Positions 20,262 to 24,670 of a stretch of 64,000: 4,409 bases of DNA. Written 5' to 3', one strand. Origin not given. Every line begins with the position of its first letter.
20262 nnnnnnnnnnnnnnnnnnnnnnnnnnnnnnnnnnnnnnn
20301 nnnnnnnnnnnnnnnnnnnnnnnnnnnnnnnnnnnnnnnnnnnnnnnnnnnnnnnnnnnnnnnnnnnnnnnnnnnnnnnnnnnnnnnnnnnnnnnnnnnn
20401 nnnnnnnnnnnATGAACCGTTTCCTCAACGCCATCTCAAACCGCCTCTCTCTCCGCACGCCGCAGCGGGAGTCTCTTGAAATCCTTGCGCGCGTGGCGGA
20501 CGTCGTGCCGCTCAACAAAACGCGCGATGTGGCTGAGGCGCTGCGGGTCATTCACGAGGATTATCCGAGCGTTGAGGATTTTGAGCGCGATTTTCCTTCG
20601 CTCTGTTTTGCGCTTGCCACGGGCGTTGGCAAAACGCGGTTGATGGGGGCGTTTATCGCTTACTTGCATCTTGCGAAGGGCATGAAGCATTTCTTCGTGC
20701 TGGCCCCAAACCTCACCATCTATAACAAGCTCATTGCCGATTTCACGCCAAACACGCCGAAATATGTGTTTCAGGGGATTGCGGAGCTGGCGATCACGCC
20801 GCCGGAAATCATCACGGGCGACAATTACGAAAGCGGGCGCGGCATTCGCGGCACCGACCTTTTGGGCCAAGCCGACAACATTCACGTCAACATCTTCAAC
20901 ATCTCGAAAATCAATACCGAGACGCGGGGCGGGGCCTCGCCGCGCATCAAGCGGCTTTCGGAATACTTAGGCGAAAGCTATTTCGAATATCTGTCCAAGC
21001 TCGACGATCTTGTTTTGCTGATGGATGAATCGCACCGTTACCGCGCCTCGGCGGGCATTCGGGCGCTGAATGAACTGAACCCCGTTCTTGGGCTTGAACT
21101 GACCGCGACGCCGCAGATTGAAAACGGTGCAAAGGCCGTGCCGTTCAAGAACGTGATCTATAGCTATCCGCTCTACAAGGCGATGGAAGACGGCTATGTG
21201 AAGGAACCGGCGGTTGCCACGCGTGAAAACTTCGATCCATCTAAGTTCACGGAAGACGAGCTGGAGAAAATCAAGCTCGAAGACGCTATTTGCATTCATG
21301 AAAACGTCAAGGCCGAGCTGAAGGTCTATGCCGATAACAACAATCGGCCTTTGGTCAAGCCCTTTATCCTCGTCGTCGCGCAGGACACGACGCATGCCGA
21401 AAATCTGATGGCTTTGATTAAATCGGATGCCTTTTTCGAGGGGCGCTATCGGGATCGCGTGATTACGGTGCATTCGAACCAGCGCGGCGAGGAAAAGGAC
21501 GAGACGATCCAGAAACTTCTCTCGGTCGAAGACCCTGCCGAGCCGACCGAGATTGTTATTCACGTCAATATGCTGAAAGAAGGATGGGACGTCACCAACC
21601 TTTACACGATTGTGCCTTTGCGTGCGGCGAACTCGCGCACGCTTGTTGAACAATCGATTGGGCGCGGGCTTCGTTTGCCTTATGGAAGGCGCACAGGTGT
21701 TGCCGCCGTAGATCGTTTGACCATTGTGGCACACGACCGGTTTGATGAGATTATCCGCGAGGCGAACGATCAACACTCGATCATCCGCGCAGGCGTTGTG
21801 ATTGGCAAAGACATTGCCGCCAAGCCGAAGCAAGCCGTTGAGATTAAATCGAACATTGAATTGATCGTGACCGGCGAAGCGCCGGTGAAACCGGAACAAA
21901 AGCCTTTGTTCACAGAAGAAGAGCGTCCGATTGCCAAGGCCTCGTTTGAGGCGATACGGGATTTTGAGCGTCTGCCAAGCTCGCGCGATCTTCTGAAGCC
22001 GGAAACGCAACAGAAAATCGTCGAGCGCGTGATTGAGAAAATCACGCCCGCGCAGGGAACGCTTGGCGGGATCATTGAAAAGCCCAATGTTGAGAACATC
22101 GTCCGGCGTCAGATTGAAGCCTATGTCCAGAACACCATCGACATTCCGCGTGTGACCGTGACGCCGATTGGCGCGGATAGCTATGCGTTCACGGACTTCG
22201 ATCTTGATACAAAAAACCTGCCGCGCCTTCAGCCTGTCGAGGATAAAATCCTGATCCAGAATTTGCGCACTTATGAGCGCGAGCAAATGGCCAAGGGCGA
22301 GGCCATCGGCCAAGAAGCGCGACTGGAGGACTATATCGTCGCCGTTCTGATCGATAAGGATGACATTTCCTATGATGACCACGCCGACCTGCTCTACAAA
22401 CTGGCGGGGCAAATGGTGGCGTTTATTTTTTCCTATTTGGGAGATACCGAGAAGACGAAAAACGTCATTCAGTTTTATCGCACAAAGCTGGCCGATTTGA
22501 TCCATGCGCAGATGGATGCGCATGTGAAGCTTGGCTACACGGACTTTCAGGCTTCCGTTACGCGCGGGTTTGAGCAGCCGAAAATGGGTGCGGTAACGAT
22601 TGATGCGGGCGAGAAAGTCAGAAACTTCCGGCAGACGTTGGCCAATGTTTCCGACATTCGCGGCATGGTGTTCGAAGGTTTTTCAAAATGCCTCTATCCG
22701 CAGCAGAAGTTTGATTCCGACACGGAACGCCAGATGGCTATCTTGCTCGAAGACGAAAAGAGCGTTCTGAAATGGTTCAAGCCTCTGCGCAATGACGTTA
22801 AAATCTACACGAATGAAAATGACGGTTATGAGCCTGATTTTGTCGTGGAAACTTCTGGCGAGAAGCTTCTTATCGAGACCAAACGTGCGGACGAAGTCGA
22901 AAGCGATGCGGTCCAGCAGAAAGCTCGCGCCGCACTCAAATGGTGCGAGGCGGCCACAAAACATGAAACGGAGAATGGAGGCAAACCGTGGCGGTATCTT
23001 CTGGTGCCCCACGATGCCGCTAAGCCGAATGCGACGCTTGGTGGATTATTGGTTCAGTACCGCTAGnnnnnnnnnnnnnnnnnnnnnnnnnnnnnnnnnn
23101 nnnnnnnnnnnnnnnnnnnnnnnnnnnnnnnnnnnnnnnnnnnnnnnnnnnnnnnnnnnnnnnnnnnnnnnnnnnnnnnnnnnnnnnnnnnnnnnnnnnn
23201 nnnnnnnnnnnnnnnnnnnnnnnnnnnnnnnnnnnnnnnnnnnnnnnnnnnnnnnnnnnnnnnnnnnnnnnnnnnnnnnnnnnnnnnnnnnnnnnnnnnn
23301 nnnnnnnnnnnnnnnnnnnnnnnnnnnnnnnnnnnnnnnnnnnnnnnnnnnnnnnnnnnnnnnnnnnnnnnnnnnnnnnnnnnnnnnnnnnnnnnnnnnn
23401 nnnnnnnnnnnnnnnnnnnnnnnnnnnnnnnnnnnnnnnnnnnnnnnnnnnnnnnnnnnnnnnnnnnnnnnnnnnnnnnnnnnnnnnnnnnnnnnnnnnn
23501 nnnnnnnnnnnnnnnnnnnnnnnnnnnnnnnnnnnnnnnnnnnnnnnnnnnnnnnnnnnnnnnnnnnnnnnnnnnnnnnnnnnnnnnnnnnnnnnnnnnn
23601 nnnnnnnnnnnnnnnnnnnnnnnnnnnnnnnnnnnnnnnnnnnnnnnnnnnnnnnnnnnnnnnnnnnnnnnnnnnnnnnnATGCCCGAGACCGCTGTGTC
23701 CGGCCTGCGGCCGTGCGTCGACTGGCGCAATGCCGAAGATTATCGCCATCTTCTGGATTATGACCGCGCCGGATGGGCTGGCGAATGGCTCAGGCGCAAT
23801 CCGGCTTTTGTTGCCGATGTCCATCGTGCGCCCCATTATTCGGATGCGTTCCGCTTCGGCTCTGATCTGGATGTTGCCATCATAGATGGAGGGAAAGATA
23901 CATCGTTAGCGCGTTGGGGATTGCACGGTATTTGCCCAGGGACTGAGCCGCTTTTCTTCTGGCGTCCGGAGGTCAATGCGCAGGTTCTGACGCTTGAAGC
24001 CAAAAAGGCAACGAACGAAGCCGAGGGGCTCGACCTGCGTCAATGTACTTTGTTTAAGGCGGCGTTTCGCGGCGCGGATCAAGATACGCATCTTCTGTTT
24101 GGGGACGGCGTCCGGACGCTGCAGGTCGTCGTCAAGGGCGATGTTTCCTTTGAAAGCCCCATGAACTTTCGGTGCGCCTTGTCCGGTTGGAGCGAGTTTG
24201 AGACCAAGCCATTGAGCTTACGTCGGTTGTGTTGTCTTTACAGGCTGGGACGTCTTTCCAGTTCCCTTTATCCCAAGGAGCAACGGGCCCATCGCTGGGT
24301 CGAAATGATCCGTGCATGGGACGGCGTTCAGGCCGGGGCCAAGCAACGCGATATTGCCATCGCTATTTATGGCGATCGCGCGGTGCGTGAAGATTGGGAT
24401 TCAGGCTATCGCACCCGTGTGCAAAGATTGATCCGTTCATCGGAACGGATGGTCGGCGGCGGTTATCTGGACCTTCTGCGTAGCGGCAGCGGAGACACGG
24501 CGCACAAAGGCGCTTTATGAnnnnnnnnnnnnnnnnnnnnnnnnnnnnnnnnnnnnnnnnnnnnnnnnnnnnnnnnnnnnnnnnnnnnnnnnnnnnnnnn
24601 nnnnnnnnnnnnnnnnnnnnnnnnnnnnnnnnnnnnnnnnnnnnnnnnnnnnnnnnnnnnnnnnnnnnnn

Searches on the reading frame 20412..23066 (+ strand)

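Call 85: search_protein_families(library=pfam, proteins=[window:20412-23066:+], max_evalue=0.001)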
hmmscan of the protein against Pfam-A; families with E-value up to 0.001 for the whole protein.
window:20412-23066:+ (884 aa): 4 families
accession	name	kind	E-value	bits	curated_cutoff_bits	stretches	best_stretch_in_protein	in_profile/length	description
PF04851.21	ResIII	-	2.5e-21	76.7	22.5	1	52-235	20-163/164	Type III restriction enzyme, res subunit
PF18766.7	SWI2_SNF2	-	1.8e-05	24.9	26.7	1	158-272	94-192/221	SWI2/SNF2 ATPase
PF19778.5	RE_endonuc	-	0.0001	22.5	23.4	1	759-839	2-88/108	Endonuclease domain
PF00271.37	Helicase_C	-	0.00023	21.8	23.5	1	319-421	18-108/110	Helicase conserved C-terminal domain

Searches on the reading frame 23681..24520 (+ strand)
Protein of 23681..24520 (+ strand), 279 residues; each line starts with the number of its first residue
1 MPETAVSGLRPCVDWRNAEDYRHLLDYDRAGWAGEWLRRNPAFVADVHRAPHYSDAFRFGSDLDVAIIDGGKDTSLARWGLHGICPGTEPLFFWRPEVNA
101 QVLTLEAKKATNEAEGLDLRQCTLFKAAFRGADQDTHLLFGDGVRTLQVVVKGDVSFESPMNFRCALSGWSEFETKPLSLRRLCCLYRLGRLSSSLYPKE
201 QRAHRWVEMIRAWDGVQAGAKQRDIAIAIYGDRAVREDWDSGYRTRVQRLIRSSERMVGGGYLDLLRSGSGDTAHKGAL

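Call 85: search_protein_families(library=pfam, proteins=[window:23681-24520:+], max_evalue=0.001)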
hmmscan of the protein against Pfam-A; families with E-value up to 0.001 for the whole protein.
window:23681-24520:+ (279 aa): 2 families
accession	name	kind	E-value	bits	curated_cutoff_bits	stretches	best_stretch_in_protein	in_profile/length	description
PF10074.15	RovC_DNA-bd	-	1.3e-19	71.2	26.4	1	180-267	18-107/107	T6SS, Transcription factor, DNA binding domain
PF20109.4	Trans_reg_dom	-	5.7e-12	46.2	23.8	1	14-81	1-57/60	Proteobacterial transcriptional regulator-like domain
